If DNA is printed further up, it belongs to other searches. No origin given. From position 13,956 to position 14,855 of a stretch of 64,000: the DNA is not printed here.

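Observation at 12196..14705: Partial type-IV-pilus-like operon (PilN-like, PilO-like, small Pro-rich protein, FN3/dockerin surface protein) without pilM/pilB/pilC nearby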

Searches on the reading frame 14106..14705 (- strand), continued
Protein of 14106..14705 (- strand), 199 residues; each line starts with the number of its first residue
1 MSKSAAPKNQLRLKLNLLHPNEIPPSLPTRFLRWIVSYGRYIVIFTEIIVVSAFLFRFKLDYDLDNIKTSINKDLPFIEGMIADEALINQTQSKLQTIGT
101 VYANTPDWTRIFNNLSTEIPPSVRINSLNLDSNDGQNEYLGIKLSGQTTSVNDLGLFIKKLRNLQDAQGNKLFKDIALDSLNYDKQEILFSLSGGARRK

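Call 65: find_related_loci(query=A4, collection=metagenome_contigs, flank=10000)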
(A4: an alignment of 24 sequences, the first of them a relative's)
Query A4 (180 aa) in metagenome_contigs; peptide patterns used: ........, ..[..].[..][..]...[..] (x = any residue, [..] = any of these).
577 stretches matched a pattern; 389 encode a relative of the query (tblastn E <= 1e-3); the best 80 are kept; 80 distinct loci.
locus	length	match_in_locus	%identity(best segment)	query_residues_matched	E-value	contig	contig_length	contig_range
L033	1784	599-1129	45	1-179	1e-48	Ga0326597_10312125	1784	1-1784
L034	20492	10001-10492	45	9-174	2e-46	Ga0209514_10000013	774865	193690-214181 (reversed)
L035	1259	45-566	45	1-177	1e-45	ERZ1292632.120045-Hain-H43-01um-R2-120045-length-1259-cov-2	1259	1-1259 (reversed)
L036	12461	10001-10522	44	1-177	3e-43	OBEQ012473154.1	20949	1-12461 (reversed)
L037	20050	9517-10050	44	1-180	5e-43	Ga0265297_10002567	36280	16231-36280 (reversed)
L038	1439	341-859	49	5-178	4e-44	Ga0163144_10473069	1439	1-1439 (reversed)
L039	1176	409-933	44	1-178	1e-44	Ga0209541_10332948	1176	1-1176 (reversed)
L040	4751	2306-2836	43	1-180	1e-42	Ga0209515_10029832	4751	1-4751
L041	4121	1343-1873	44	1-180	4e-42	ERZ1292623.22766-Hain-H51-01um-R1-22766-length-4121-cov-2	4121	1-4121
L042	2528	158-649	45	9-174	4e-42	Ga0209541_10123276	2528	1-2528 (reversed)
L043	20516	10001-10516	45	1-174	6e-42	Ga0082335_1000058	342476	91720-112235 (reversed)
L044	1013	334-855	41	5-180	3e-44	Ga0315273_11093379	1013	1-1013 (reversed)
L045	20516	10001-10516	45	1-174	6e-42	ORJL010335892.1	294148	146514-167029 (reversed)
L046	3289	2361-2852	45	9-174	5e-42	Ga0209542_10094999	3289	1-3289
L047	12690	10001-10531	42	1-180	2e-41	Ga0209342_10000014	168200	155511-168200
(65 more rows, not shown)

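Call 71: search_protein_families(library=pfam, alignment_id=A5, max_evalue=0.0001)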
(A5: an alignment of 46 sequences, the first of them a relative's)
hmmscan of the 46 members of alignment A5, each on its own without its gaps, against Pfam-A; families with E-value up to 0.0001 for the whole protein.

A. member 1, L034:12744-14009:+ (422 aa): 0 families

B. families by the number of members that match (of 46 scanned): 37 families (the first 25 are shown)
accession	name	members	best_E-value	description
PF13231.12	PMT_2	10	2.8e-13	Dolichyl-phosphate-mannose-protein mannosyltransferase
PF00534.26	Glycos_transf_1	6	3.4e-34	Glycosyl transferases group 1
PF13692.12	Glyco_trans_1_4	6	2e-29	Glycosyl transferases group 1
PF20706.3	GT4-conflict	6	2.4e-10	Family 4 Glycosyltransferase in conflict systems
PF01593.30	Amino_oxidase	5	8.6e-25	Flavin containing amine oxidoreductase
PF02366.24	PMT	5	6.6e-14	Dolichyl-phosphate-mannose-protein mannosyltransferase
PF13450.12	NAD_binding_8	5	5e-12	NAD(P)-binding Rossmann-like domain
PF01266.30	DAO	5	1e-09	FAD dependent oxidoreductase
PF13439.12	Glyco_transf_4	4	1.8e-12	Glycosyltransferase Family 4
PF13579.12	Glyco_trans_4_4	3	1.2e-10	Glycosyl transferase 4-like domain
PF05175.20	MTS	2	1.1e-07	Methyltransferase small domain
PF01946.23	Thi4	2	4.7e-06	Thi4 family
PF00890.30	FAD_binding_2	2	7.3e-06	FAD binding domain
PF07992.20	Pyr_redox_2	2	1.7e-05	Pyridine nucleotide-disulphide oxidoreductase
PF08241.18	Methyltransf_11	1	4.5e-22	Methyltransferase domain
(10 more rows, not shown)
